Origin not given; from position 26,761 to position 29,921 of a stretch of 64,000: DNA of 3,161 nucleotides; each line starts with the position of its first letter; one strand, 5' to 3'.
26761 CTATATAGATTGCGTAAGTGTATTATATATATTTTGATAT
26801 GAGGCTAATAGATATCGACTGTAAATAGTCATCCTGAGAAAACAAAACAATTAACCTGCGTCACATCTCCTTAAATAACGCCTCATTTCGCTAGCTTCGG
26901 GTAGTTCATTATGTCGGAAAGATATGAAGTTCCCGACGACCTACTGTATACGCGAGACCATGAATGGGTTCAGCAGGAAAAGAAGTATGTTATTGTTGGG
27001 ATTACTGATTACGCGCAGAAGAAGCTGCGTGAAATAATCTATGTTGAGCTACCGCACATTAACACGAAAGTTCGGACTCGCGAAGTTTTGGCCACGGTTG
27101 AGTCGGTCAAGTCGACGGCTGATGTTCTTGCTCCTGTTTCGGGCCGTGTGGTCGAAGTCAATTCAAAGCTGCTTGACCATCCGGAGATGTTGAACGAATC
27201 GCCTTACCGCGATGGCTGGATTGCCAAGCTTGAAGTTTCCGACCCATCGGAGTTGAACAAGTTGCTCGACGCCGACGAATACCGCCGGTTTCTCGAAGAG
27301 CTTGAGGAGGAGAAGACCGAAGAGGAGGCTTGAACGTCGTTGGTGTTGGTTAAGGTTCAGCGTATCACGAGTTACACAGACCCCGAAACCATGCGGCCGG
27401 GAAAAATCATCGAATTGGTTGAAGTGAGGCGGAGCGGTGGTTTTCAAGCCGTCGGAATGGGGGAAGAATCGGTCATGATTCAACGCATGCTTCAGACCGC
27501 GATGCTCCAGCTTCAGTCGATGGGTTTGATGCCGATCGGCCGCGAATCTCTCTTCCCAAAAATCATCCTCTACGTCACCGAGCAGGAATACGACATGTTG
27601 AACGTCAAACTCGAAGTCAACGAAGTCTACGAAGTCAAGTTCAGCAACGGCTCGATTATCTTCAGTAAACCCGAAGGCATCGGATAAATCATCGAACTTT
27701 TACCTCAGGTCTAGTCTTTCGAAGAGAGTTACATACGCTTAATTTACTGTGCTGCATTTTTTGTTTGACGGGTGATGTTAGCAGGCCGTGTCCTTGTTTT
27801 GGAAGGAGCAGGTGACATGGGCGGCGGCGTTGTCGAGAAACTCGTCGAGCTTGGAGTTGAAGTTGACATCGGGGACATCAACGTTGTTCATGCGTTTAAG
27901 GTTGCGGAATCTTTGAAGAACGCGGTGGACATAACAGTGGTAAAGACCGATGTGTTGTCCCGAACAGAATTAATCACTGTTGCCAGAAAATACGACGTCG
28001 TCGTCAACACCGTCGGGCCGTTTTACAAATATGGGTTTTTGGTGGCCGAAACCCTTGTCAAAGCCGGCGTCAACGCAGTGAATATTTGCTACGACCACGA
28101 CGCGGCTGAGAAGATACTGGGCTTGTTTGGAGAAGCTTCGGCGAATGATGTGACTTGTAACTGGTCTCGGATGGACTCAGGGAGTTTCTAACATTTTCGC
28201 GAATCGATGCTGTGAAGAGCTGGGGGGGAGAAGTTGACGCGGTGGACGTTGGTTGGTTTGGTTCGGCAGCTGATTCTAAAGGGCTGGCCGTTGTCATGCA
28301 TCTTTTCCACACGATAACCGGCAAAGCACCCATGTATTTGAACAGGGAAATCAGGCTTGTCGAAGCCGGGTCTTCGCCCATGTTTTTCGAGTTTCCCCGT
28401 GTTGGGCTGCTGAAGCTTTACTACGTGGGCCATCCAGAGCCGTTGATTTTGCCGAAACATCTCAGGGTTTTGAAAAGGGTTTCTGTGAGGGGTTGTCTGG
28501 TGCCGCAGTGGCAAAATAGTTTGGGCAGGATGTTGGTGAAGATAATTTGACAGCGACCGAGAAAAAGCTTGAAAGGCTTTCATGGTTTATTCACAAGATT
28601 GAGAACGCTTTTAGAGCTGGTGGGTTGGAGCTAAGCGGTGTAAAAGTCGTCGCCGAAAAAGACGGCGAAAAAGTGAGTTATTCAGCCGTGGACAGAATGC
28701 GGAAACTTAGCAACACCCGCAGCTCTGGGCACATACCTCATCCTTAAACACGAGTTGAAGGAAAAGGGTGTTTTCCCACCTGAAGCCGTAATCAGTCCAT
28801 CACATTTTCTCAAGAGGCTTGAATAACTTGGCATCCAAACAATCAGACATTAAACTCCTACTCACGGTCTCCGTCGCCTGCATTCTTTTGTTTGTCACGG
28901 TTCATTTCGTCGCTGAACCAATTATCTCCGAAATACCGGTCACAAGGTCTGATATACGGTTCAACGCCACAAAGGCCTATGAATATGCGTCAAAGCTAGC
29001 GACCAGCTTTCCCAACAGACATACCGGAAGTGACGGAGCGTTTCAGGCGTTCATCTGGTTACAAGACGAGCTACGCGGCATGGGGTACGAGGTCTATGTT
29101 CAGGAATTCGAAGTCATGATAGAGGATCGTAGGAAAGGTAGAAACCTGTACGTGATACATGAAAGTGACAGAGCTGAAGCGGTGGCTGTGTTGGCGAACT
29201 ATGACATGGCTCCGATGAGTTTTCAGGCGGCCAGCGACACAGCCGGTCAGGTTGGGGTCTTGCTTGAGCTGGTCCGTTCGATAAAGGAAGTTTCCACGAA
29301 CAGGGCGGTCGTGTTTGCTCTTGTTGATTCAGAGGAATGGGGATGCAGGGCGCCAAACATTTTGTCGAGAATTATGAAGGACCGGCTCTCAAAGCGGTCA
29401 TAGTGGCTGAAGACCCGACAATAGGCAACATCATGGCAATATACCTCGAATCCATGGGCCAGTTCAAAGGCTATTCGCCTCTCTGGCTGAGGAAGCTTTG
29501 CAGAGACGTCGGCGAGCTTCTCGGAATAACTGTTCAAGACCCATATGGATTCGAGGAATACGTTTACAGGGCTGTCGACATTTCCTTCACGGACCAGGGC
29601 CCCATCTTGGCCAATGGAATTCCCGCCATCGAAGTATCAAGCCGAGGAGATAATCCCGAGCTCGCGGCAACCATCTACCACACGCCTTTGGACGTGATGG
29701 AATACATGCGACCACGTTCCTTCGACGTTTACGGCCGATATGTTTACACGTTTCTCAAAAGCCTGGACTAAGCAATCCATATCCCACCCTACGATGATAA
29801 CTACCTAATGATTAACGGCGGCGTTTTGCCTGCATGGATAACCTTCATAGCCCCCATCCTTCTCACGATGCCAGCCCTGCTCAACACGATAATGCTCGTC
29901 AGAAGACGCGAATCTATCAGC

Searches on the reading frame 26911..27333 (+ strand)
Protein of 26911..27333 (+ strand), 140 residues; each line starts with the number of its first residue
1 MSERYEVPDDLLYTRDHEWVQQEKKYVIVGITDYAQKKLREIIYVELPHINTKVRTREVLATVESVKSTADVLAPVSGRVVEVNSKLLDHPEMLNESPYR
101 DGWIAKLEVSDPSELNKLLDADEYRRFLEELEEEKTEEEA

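Call 36: search_protein_families(library=pfam, proteins=[window:26911-27333:+], max_evalue=0.01)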
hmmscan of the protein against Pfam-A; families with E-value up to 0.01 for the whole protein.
window:26911-27333:+ (140 aa): 3 families
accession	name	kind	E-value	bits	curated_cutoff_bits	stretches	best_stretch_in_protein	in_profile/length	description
PF01597.25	GCV_H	-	4.5e-42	143.2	22.2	1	11-130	1-121/122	Glycine cleavage H-protein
PF00364.28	Biotin_lipoyl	-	0.00085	19.6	22.1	1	52-84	25-57/73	Biotin-requiring enzyme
PF13375.12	RnfC_N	-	0.0057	17.1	25.6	1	52-94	50-91/101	RnfC Barrel sandwich hybrid domain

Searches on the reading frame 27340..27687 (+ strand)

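Call 36: search_protein_families(library=pfam, proteins=[window:27340-27687:+], max_evalue=0.01)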
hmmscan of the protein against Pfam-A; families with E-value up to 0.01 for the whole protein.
window:27340-27687:+ (115 aa): 1 family
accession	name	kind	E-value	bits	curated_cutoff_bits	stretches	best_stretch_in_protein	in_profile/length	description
PF18653.6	Arcadin_1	-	1.5e-37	128.5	25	1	1-109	2-109/111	Arcadin 1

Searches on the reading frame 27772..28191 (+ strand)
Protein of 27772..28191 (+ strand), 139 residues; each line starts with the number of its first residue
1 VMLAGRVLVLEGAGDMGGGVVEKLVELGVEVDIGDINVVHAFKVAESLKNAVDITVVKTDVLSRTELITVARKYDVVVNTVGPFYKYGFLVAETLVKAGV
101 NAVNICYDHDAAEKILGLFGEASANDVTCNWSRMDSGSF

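Call 36: search_protein_families(library=pfam, proteins=[window:27772-28191:+], max_evalue=0.01)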
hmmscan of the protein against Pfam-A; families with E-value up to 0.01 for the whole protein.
window:27772-28191:+ (139 aa): 6 families
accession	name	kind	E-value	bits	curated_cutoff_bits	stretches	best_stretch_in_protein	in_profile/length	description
PF03435.24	Sacchrp_dh_NADP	-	2.2e-07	31.7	25.1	1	12-118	5-117/129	Saccharopine dehydrogenase NADP binding domain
PF03807.23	F420_oxidored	-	0.00042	21.3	21.6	1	8-81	3-76/94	NADP oxidoreductase coenzyme F420-dependent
PF01073.25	3Beta_HSD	-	0.001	18.6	22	1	8-88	1-81/280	3-beta hydroxysteroid dehydrogenase/isomerase family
PF00670.27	AdoHcyase_NAD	-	0.0023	18.5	27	1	1-77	19-92/162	S-adenosyl-L-homocysteine hydrolase, NAD binding domain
PF00106.31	adh_short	-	0.0047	16.9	26.6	0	7-74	3-71/195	short chain dehydrogenase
PF01488.26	Shikimate_DH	-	0.0091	16.5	24.3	0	7-79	15-81/138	Shikimate / quinate 5-dehydrogenase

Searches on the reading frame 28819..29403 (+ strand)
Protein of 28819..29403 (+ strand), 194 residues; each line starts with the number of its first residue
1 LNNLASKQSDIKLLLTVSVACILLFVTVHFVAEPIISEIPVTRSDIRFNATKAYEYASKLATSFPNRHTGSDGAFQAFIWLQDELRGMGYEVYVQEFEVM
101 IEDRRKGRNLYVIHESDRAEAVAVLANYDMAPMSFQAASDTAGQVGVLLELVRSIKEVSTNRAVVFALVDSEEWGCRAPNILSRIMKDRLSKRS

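Call 36: search_protein_families(library=pfam, proteins=[window:28819-29403:+], max_evalue=0.01)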
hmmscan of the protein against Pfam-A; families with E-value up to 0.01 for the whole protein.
window:28819-29403:+ (194 aa): 1 family
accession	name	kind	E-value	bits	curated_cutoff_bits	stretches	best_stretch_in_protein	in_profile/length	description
PF04389.22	Peptidase_M28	-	3.8e-06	27.2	21.3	1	113-177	5-71/193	Peptidase family M28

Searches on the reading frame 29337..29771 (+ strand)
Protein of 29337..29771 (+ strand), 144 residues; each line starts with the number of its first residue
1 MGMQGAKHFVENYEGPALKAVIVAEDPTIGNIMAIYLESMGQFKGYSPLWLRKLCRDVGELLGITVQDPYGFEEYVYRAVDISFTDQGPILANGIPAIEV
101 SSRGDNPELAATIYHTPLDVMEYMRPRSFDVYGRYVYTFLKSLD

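Call 36: search_protein_families(library=pfam, proteins=[window:29337-29771:+], max_evalue=0.01)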
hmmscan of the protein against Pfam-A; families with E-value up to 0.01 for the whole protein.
window:29337-29771:+ (144 aa): 1 family
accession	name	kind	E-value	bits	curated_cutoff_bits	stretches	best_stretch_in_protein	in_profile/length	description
PF04389.22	Peptidase_M28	-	1.1e-05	25.7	21.3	1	2-138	69-191/193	Peptidase family M28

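Call 48: find_encoding_contigs(protein=window:29337-29771:+, flank=1500, max_places=8)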
Protein window:29337-29771:+ (144 aa): 5 contigs read that carry it; 3 places shown.
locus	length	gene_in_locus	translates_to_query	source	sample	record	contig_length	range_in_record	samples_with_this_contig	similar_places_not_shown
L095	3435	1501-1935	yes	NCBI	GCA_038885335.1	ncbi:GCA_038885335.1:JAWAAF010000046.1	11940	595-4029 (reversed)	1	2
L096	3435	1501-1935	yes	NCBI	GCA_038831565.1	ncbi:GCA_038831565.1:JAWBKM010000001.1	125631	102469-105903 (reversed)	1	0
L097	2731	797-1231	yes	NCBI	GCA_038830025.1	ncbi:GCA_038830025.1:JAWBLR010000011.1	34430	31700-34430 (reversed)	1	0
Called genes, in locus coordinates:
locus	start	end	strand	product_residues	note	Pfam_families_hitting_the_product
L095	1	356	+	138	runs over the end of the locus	PF03435:Sacchrp_dh_NADP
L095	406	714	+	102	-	-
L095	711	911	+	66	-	-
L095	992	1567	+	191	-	PF04389:Peptidase_M28 (weak)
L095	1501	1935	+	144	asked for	PF04389:Peptidase_M28 (weak)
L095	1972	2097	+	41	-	-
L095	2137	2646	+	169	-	-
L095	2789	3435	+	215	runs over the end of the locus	PF00154:RecA_N (weak)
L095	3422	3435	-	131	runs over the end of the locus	-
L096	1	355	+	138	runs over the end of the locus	PF03435:Sacchrp_dh_NADP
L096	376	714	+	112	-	-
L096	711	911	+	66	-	-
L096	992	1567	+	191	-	PF04389:Peptidase_M28 (weak)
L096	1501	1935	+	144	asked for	PF04389:Peptidase_M28 (weak)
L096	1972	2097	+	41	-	-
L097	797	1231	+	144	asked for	PF04389:Peptidase_M28 (weak)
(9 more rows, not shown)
